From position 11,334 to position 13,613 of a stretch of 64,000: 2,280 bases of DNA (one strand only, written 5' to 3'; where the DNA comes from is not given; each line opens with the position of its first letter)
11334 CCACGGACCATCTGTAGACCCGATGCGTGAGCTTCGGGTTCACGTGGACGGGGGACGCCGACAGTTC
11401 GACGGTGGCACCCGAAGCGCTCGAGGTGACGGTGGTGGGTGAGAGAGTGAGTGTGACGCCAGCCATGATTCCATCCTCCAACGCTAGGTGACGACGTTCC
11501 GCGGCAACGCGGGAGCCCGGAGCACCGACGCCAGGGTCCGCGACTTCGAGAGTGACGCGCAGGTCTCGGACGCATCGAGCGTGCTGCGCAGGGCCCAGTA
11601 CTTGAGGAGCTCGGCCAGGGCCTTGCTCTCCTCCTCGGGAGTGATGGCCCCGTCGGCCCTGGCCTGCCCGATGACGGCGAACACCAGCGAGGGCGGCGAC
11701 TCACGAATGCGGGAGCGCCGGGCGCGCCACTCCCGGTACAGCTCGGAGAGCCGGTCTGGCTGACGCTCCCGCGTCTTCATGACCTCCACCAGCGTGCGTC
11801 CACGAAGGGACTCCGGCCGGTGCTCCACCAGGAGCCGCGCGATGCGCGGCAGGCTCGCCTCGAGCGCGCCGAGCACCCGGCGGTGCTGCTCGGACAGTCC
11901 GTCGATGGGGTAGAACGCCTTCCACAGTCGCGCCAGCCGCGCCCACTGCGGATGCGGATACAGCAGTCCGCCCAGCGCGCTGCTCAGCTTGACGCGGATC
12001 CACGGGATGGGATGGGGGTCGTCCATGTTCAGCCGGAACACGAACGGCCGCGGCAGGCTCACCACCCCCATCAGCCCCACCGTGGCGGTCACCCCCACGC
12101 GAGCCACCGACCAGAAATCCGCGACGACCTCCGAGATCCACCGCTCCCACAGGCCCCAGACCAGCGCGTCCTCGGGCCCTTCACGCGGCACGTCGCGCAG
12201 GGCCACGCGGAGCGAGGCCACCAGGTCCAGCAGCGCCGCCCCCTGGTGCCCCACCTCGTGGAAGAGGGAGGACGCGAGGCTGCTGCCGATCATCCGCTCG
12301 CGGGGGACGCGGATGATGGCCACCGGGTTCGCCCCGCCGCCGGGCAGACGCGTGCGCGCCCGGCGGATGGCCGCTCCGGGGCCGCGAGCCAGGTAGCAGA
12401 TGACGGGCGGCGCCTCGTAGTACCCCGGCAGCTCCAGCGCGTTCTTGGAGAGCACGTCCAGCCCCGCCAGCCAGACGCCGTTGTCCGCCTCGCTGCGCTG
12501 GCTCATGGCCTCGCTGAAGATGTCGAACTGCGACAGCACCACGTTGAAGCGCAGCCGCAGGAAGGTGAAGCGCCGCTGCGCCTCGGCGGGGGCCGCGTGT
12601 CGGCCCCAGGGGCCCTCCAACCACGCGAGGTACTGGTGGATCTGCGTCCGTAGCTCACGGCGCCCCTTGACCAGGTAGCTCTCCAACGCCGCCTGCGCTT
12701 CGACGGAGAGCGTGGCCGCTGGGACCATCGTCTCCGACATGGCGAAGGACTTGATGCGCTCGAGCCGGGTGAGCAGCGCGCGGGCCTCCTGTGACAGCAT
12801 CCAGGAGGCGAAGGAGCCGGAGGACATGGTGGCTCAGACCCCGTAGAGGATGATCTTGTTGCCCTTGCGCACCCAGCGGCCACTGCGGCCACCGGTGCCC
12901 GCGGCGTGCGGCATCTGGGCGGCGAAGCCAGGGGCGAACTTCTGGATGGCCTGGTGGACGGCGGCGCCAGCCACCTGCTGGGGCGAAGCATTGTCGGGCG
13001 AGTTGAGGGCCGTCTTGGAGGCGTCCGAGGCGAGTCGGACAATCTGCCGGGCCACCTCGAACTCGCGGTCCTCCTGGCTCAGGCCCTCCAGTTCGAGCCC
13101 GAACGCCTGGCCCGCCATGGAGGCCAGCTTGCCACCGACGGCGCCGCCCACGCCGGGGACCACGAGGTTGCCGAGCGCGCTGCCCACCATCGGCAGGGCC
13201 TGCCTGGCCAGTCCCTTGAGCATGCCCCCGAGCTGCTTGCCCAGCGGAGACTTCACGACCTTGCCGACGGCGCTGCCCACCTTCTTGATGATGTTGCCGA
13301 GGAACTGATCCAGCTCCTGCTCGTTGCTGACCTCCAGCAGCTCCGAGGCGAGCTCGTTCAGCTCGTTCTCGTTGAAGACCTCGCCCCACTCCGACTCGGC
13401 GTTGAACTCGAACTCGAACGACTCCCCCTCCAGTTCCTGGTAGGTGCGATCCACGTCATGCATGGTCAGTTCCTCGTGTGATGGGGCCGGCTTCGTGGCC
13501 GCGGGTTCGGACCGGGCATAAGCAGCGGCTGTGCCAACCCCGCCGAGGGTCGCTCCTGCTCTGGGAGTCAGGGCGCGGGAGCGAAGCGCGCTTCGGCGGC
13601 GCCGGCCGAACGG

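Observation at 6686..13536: Tightly coupled six-gene operon of uncharacterised proteins that I cannot assign to any described system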

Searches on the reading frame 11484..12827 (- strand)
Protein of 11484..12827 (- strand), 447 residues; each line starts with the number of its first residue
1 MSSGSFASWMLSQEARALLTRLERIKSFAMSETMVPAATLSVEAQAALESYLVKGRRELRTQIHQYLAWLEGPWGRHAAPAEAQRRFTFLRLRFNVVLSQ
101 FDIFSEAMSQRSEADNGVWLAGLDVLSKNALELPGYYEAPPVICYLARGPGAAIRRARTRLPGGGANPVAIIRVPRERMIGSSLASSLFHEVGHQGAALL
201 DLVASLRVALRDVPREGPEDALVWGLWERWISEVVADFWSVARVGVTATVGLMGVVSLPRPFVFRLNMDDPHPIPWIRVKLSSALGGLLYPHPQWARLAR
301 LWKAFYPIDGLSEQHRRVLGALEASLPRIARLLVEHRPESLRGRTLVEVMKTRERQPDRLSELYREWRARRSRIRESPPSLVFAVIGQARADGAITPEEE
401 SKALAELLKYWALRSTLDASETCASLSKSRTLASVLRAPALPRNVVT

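Call 4: search_protein_families(library=pfam, proteins=[window:11484-12827:-], max_evalue=0.1)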
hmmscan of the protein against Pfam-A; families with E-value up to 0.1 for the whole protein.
window:11484-12827:- (447 aa): 0 families

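Call 5: search_protein_families(library=ncbifam, proteins=[window:11484-12827:-], max_evalue=0.1)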
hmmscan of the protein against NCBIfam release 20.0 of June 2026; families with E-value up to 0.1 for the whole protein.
window:11484-12827:- (447 aa): 0 families

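Call 6: search_protein_families(library=padloc, proteins=[window:11484-12827:-], max_evalue=0.1)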
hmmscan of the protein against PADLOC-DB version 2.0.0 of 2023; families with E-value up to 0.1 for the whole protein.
window:11484-12827:- (447 aa): 0 families

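Call 20: find_homologous_proteins(query=window:11484-12827:-)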
Query window:11484-12827:- (447 aa): 5723 proteins with E <= 0.001 among 8000 candidates; the best 120 are listed.
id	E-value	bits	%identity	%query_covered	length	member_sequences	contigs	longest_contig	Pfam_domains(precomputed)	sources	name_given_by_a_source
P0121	7.3e-284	959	98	100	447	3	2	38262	-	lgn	-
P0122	2.6e-254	862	88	96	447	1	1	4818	-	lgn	-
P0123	1.4e-252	856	87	100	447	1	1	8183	-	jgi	-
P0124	1.5e-252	856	87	100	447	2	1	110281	-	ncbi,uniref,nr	ncbi:hypothetical protein [Corallococcus carmarthensis]|uniref:hypothetical protein n=1 Tax=Coralloc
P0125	4.4e-238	809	82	100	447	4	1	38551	-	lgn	-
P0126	1.4e-237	807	85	96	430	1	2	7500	-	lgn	-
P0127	2.0e-234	797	81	100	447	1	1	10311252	-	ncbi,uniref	ncbi:hypothetical protein [Myxococcus stipitatus]|uniref:hypothetical protein n=1 Tax=Myxococcus sti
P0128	6.0e-234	795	80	100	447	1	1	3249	-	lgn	-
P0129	9.5e-232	788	80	100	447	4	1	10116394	-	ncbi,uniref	ncbi:hypothetical protein NVS55_09860 [Myxococcus stipitatus]|uniref:hypothetical protein n=1 Tax=My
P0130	3.9e-226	769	79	100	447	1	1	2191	-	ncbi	-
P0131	1.6e-222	757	77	95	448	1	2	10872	-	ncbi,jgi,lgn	jgi:hypothetical protein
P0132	1.5e-221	754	76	99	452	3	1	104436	-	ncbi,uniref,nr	ncbi:hypothetical protein [Myxococcus sp. RHSTA-1-4]|uniref:hypothetical protein n=1 Tax=Myxococcus 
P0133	2.0e-212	724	76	96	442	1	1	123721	-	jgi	jgi:hypothetical protein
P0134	1.9e-204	698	71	97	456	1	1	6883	-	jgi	-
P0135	3.7e-201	687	71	98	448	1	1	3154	-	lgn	-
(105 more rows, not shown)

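Call 24: search_solved_structures(query=A2, max_evalue=1)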
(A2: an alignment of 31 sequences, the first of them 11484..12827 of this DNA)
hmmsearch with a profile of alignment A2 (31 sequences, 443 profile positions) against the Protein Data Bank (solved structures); distinct sequences matched with E-value up to 1: 0.
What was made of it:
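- On Zincin metallopeptidases (g2): No PDB profile hit (call 24).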

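Call 34: predict_structure(alignment_id=A2)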
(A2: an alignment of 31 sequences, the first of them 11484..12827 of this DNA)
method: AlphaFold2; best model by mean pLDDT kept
length: 447 residues; sequences in the alignment: 31
mean_pLDDT: 75.0   pTM: 0.70
mean pLDDT of the five models: 75.0, 70.3, 66.6, 65.5, 49.5
residues with pLDDT >= 90: 86; 70-90: 202; 50-70: 109; < 50: 50
segments of 3 or more residues with pLDDT < 50: 148-157, 159-164, 176-178, 255-259, 429-434, 436-447
pLDDT, mean of each block of 10 residues (from residue 1): 67 88 66 54 67 80 92 84 86 74 61 57 79 79 56 46 54 55 70 81 92 89 92 90 75 50 61 80 91 87 73 85 94 94 91 89 91 85 89 85 81 68 52 46 41
secondary structure, 60 per line:
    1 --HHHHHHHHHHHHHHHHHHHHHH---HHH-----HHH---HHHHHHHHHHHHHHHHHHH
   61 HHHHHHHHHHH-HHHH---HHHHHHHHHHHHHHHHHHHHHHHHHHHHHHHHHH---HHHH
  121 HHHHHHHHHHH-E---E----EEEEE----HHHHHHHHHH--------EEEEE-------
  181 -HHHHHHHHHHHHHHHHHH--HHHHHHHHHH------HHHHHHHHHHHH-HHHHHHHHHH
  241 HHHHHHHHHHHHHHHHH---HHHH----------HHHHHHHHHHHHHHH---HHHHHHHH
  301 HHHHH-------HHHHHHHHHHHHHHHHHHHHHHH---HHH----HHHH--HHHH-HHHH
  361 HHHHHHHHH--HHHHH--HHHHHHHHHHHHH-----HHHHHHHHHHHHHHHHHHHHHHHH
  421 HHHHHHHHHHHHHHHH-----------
elements in order: H3-24 H42-71 H73-76 H80-113 H117-131 E142-146 H151-160 E169-173 H182-199 H202-211 H218-229 H231-257 H261-264 H275-289 H293-305 H313-335 H346-349 H352-355 H357-369 H372-376 H379-391 H397-436
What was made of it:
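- On Zincin metallopeptidases (g2): In the model the HExxH helix follows a small sheet (call 34).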

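Call 35: search_protein_families(library=phrogs, proteins=[window:11484-12827:-], max_evalue=0.1)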
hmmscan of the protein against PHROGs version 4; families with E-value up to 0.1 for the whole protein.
window:11484-12827:- (447 aa): 0 families

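Call 74: fold_search(model_id=the predicted structure, library=pdb)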
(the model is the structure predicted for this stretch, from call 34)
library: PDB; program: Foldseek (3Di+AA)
matches with E <= 10: 211; with E <= 0.001: 0
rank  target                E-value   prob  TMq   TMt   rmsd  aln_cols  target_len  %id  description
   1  6c1r_B                5.8e-01  0.05  0.10  0.11  22.6       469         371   11  Crystal structure of human C5a receptor in complex with an orthosteric antagonist PMX53 and an allosteric antagonist a (released 2018-05-30)
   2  5ung                  6.6e-01  0.15  0.17  0.18  24.8       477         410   12  XFEL structure of human angiotensin II type 2 receptor (Orthorhombic form) in complex with compound 1 (N-benzyl-N-(2-eth (released 2017-04-05)
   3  6quz_C                7.4e-01  0.08  0.12  0.10  28.1       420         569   12  Structure of ATPgS-bound outward-facing TM287/288 in complex with sybody Sb_TM35 (released 2019-05-29)
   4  8ipq_B                1.0e+00  0.06  0.10  0.09  27.9       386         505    9  Cryo-EM structure of heme transporter CydDC from Mycobacterium smegmatis in the inward facing apo state (released 2023-06-14)
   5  9ri9_B                1.1e+00  0.10  0.16  0.09  26.0       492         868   10  Cryo-EM structure of the tomato NRC3 hexameric resistosome (released 2025-07-23)
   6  6quz_A                1.1e+00  0.07  0.12  0.10  27.2       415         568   12  Structure of ATPgS-bound outward-facing TM287/288 in complex with sybody Sb_TM35 (released 2019-05-29)
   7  8t1h_A                1.1e+00  0.04  0.10  0.08  23.7       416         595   12  Cryo-EM structure of a full-length, native Drp1 dimer (released 2024-02-21)
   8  5gpn_h                1.2e+00  0.04  0.12  0.12  24.6       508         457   10  Architecture of mammalian respirasome (released 2017-04-05)
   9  5gup_q                1.2e+00  0.04  0.12  0.12  24.6       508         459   10  Cryo-EM structure of mammalian respiratory supercomplex I1III2IV1 (released 2017-03-29)
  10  7p54_A                1.3e+00  0.04  0.09  0.10  36.0       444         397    8  Cryo-EM structure of human TTYH2 in GDN (released 2021-08-11)
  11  9lfq_B                1.3e+00  0.12  0.17  0.21  18.4       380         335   10  Complex crystal structure of transaldolase AprG with GlcNAc from Streptoalloteichus tenebrarius (released 2025-09-24)
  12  9lfi_C                1.3e+00  0.11  0.17  0.21  18.3       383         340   12  Crystal structure of transaldolase AprG from Streptoalloteichus tenebrarius (released 2025-09-24)
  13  9lfi_B                1.4e+00  0.08  0.15  0.18  19.1       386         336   11  Crystal structure of transaldolase AprG from Streptoalloteichus tenebrarius (released 2025-09-24)
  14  7rht                  1.4e+00  0.08  0.15  0.16  24.4       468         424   10  Importin alpha 7 delta IBB (KPNA6) (released 2022-02-23)
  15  8ug8_A                1.5e+00  0.06  0.13  0.15  19.3       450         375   12  Mus musculus Otopetrin 2 (mOTOP2) in pH 7.0, intermediate state (released 2024-08-21)
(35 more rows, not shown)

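Call 81: search_protein_families(library=pfam, alignment_id=A2, max_evalue=1)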
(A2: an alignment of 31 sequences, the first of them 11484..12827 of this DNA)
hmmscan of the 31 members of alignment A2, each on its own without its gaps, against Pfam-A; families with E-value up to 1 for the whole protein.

A. member 1, window:11484-12827:- (447 aa): 1 family
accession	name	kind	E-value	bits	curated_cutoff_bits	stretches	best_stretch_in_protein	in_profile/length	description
PF08448.16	PAS_4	-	0.25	12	23.1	0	332-374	26-66/110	PAS fold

B. families by the number of members that match (of 31 scanned): 5 families
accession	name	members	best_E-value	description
PF04391.17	DUF533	4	0.043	Protein of unknown function (DUF533)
PF08448.16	PAS_4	3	0.016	PAS fold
PF11848.13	DUF3368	1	0.03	Domain of unknown function (DUF3368)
PF25426.1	AAA_lid_BCS1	1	0.085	Mitochondrial chaperone BCS1-like, ATPase lid domain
PF19027.5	DUF5752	1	0.099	Family of unknown function (DUF5752)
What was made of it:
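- On Zincin metallopeptidases (g2): No Pfam or NCBIfam hit (calls 4, 5, 81).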

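Call 88: fold_search(model_id=the predicted structure, library=viral)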
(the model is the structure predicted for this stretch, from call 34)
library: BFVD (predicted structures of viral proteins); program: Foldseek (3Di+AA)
matches with E <= 10: 143; with E <= 0.001: 0
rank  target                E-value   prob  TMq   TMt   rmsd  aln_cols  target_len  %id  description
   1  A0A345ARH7            2.7e-01  0.13  0.14  0.06  29.1       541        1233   10  Tail tape measure protein [Paenibacillus phage Wanderer]
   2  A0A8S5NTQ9            4.3e-01  0.15  0.17  0.18  22.0       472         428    8  Uncharacterized protein [Myoviridae sp. cte5Z19]
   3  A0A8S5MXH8            4.5e-01  0.12  0.14  0.12  24.3       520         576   10  Tail tape measure [Siphoviridae sp. cth2082]
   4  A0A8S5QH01            4.9e-01  0.12  0.12  0.18  16.1       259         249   12  Uncharacterized protein [Siphoviridae sp. ctr8v12]
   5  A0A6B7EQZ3            6.0e-01  0.09  0.12  0.11  28.6       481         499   10  (no name in the UniProt tables at hand)
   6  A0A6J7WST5            6.3e-01  0.03  0.09  0.07  38.7       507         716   15  ABC_ATPase domain containing protein [uncultured Caudovirales phage]
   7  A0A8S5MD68            6.8e-01  0.06  0.12  0.05  30.9       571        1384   10  Minor tail protein [Siphoviridae sp. cti6f5]
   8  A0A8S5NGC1            7.1e-01  0.09  0.14  0.08  22.0       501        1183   10  Tail tape measure (Fragment) [Siphoviridae sp. ctxOE3]
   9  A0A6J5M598            7.7e-01  0.08  0.13  0.08  25.8       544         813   14  Uncharacterized protein [uncultured Caudovirales phage]
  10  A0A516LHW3            7.7e-01  0.06  0.11  0.06  30.9       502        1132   14  (no name in the UniProt tables at hand)
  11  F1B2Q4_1              8.1e-01  0.05  0.11  0.06  32.5       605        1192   11  (no name in the UniProt tables at hand)
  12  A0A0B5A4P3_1          8.4e-01  0.06  0.12  0.08  27.2       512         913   11  (no name in the UniProt tables at hand)
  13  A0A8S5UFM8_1          8.4e-01  0.05  0.11  0.08  34.9       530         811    9  Minor tail protein [Caudovirales sp. ctvQY7]
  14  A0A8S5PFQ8            8.8e-01  0.12  0.17  0.12  22.0       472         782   11  Minor tail protein [Caudovirales sp. ctbaM10]
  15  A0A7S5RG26            1.1e+00  0.02  0.08  0.05  51.0       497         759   12  (no name in the UniProt tables at hand)
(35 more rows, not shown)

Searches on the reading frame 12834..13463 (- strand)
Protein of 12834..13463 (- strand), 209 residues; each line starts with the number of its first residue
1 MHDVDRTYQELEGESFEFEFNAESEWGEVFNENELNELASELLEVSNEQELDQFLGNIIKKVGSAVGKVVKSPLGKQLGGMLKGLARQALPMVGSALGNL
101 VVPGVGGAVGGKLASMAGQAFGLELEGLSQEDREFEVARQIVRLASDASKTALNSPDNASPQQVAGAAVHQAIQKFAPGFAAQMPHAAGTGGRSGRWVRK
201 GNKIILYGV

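Call 4: search_protein_families(library=pfam, proteins=[window:12834-13463:-], max_evalue=0.1)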
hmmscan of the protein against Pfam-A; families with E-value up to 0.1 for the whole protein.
window:12834-13463:- (209 aa): 0 families

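Call 5: search_protein_families(library=ncbifam, proteins=[window:12834-13463:-], max_evalue=0.1)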
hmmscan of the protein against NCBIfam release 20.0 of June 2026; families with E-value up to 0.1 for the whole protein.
window:12834-13463:- (209 aa): 0 families

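Call 6: search_protein_families(library=padloc, proteins=[window:12834-13463:-], max_evalue=0.1)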
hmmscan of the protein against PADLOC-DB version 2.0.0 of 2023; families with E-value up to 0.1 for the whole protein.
window:12834-13463:- (209 aa): 0 families

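Call 35: search_protein_families(library=phrogs, proteins=[window:12834-13463:-], max_evalue=0.1)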
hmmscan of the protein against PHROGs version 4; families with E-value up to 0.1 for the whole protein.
window:12834-13463:- (209 aa): 6 families
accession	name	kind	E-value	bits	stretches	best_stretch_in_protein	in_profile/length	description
phrog_167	-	tail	0.00092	18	1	56-149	669-735/1555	tail length tape measure protein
phrog_37622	-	unknown function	0.0035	16.1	1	60-167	896-996/1761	-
phrog_991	-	tail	0.01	14.3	1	60-135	1763-1838/1966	tail length tape measure protein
phrog_1047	-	tail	0.011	14.7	1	61-137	848-923/1251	tail associated lysin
phrog_10341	-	lysis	0.072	12.9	1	61-171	129-236/577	endolysin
phrog_11489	-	unknown function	0.087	11.8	0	78-124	721-766/1717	-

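Call 65: search_solved_structures(query=A5, max_evalue=10, show_alignments=1)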
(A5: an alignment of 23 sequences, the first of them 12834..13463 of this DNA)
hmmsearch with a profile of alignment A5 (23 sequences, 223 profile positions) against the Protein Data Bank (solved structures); distinct sequences matched with E-value up to 10: 9.
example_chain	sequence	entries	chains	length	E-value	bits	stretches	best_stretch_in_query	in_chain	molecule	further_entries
5cwp_A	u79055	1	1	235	0.0014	21.7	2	145-207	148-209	Designed helical repeat protein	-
6xss_A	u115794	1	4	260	0.045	16.8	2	145-178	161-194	C4_nat_HFuse-7900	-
6n4n_C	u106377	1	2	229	0.048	16.7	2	145-178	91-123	Rosetta-designed danoprevir/NS3a complex reader 2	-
8f6r_A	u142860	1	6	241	0.15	15.1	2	145-178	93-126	De novo designed oligomeric protein C6-79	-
6kr1_A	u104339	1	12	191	0.24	14.4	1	57-146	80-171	ATP-dependent protease subunit HslV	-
6kui_A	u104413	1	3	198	0.26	14.3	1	57-146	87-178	ATP-dependent protease subunit HslV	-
7unj_A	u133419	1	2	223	0.86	12.6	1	145-205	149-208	SP1-ZnPPaM designed chlorophyll dimer protein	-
5cwi_A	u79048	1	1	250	1.8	11.6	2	116-183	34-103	Designed helical repeat protein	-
9drl_A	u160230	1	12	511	3.5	10.6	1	145-183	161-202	T33-549_B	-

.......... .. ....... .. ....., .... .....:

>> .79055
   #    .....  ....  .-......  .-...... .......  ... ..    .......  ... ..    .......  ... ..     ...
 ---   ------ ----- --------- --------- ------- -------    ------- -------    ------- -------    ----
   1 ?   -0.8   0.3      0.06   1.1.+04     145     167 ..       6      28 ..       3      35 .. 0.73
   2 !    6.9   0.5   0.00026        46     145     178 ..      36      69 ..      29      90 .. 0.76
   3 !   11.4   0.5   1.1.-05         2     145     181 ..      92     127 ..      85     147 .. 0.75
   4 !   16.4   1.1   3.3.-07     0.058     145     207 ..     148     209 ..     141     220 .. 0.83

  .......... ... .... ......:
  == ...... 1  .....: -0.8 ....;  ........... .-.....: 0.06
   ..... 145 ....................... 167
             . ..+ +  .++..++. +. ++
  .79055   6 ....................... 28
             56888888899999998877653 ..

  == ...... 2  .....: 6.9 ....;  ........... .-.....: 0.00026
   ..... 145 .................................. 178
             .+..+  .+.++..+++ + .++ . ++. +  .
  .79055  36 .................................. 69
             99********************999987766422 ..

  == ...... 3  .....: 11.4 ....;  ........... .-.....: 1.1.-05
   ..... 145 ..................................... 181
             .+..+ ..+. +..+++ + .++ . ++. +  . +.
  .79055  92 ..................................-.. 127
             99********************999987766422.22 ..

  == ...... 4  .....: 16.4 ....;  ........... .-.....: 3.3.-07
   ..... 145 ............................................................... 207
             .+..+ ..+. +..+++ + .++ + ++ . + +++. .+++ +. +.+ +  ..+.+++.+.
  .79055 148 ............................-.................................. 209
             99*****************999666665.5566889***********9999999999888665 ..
